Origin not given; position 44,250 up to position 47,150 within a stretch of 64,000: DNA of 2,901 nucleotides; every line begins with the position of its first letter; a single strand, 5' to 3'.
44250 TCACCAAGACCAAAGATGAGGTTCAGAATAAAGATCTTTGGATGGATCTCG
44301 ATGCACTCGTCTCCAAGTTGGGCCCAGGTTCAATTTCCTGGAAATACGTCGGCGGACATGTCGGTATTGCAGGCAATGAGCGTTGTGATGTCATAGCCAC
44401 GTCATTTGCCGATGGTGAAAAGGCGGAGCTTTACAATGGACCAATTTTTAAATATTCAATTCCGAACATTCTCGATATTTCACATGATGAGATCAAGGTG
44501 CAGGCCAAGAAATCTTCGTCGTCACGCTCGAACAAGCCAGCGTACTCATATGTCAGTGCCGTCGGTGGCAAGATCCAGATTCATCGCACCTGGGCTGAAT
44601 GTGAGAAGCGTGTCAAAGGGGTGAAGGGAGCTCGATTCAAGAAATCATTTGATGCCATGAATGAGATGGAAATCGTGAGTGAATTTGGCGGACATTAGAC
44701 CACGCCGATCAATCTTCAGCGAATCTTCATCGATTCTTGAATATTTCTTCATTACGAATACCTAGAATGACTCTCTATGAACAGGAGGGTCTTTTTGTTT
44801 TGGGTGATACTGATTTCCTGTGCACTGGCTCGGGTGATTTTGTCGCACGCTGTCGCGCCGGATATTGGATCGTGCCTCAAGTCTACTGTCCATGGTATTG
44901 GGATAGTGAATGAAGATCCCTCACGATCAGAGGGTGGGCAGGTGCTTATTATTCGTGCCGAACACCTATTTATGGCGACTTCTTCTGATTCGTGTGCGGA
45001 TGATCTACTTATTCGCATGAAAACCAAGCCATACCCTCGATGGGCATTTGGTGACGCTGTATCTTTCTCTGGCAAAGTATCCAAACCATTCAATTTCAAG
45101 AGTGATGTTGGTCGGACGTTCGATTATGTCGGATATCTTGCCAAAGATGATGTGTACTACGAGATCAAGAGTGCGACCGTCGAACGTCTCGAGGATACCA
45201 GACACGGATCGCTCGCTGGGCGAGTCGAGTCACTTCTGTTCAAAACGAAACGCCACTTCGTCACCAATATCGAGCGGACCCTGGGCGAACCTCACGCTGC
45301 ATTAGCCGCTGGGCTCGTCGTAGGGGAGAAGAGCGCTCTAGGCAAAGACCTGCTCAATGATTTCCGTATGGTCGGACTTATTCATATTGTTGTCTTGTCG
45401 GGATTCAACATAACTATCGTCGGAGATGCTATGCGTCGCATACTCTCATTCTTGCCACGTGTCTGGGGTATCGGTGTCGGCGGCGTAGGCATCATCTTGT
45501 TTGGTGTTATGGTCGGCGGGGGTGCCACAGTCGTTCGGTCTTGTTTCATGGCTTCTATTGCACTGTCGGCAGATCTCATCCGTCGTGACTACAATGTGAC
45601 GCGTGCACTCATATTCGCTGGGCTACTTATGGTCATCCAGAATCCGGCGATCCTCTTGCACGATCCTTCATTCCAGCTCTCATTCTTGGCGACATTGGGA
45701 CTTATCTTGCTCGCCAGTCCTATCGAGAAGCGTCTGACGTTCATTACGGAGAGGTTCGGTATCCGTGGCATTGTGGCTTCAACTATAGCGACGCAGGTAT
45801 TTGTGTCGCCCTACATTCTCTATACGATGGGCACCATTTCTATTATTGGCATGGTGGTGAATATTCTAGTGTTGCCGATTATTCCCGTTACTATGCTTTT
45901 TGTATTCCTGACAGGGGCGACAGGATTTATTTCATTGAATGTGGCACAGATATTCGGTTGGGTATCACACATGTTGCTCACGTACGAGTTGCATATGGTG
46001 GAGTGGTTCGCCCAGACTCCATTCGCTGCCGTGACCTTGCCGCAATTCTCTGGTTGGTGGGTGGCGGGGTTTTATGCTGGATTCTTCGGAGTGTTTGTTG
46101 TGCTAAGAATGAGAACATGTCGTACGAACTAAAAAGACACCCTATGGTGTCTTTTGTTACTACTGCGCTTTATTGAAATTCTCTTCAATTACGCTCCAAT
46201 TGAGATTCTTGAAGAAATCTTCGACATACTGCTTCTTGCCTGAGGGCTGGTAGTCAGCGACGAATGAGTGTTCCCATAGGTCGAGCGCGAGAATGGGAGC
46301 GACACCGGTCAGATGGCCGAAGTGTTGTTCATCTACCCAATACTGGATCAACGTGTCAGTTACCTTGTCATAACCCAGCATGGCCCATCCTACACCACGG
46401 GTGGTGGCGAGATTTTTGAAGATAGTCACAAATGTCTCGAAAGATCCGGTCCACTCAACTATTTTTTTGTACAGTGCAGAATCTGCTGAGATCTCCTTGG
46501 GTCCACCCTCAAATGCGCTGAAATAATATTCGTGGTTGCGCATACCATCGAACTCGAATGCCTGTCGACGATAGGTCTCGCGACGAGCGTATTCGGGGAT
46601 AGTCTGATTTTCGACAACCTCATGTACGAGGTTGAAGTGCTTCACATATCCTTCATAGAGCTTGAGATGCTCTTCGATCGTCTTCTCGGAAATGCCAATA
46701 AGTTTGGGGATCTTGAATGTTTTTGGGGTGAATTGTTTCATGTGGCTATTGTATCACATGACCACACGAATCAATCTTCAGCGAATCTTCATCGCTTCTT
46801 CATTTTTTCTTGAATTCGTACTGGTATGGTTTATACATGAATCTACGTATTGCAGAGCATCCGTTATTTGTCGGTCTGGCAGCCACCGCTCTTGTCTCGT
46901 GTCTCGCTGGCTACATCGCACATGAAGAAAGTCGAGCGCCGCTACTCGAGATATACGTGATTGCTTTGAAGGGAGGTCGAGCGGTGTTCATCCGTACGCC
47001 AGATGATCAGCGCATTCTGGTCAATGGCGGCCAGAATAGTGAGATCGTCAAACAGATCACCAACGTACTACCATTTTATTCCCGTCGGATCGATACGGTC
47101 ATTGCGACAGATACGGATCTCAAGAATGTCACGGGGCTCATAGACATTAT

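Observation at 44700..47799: ComEC split into two genes by an oppositely oriented sodA, each half preceded by a shared 25-nt identical element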

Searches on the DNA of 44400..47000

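Call 82: search_rna_families(source=window, start=44400, end=47000, threshold=evalue, max_evalue=1)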
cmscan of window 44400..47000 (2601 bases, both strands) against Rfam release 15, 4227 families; matches with E-value up to 1: 0.
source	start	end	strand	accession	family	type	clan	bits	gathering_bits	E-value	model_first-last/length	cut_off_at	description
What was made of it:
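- On Known RNA families (Rfam): 0 matches at E<=1 (call 82).
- Tried and rejected: No match (call 82).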

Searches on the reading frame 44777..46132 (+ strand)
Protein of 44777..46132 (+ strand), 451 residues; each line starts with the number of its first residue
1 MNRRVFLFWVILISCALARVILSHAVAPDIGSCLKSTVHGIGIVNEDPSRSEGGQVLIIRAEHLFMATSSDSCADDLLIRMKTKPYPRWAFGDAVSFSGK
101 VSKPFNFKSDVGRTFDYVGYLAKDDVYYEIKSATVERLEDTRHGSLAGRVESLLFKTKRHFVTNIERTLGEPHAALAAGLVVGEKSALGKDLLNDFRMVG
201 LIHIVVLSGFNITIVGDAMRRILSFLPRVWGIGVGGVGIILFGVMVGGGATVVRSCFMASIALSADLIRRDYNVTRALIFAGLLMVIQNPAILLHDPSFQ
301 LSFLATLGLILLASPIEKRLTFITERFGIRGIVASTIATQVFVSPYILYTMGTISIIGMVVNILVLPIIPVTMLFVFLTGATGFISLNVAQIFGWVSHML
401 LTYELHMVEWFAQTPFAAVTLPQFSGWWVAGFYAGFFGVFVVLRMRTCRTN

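Call 5: search_protein_families(library=pfam, proteins=[window:44777-46132:+], max_evalue=0.01)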
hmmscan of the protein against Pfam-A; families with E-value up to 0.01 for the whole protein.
window:44777-46132:+ (451 aa): 2 families
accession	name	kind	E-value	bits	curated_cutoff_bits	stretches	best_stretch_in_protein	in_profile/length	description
PF03772.21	Competence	-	3.8e-47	161.3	23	1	180-445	1-269/270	Competence protein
PF13567.11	DUF4131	-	5.7e-09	36.3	31.6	1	5-136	33-163/165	Domain of unknown function (DUF4131)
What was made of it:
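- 44777..46132 (+): comEC_N: the ComEC OB-fold (DUF4131) plus the transmembrane competence/channel domain, 451 aa, with no MBL domain. Pfam (call 5).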

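Call 72: search_solved_structures(query=window:44777-46132:+, max_evalue=0.01, show_alignments=1)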
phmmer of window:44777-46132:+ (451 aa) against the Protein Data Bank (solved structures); distinct sequences matched with E-value up to 0.01: 2.
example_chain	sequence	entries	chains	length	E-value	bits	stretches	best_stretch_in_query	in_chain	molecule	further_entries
30bt_A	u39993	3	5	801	7.4e-14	54.5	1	89-435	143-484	Beta-lactamase-like domain | ComEC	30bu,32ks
9vc6_A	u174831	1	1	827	1.3e-07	34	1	167-401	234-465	Competence protein ComEC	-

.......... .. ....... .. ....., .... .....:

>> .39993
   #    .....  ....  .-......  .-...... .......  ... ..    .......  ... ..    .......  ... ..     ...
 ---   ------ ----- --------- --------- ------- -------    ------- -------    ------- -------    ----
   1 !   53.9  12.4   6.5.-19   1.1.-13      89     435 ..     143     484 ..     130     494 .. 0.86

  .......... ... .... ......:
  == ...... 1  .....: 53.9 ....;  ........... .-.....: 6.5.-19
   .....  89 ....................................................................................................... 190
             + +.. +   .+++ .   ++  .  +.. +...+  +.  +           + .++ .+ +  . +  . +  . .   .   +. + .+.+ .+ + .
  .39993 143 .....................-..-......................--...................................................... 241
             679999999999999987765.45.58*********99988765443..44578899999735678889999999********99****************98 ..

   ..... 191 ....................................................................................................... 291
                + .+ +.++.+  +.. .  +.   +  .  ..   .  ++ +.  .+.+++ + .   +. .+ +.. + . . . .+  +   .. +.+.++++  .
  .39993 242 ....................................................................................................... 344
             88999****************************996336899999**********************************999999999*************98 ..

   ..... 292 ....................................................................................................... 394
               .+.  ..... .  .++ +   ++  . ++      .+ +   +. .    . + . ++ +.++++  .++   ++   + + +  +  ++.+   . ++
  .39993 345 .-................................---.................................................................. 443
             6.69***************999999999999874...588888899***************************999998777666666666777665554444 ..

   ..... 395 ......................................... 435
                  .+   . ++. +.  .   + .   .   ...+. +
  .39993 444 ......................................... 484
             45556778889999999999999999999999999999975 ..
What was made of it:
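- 44777..46132 (+): Aligns to residues 143-484 of full-length ComEC 30bt_A, E 7.4e-14 (call 72).
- On ComEC (PF13567 + PF03772 + PF00753 architecture): Aligns to 30bt_A residues 143-484 (call 72).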
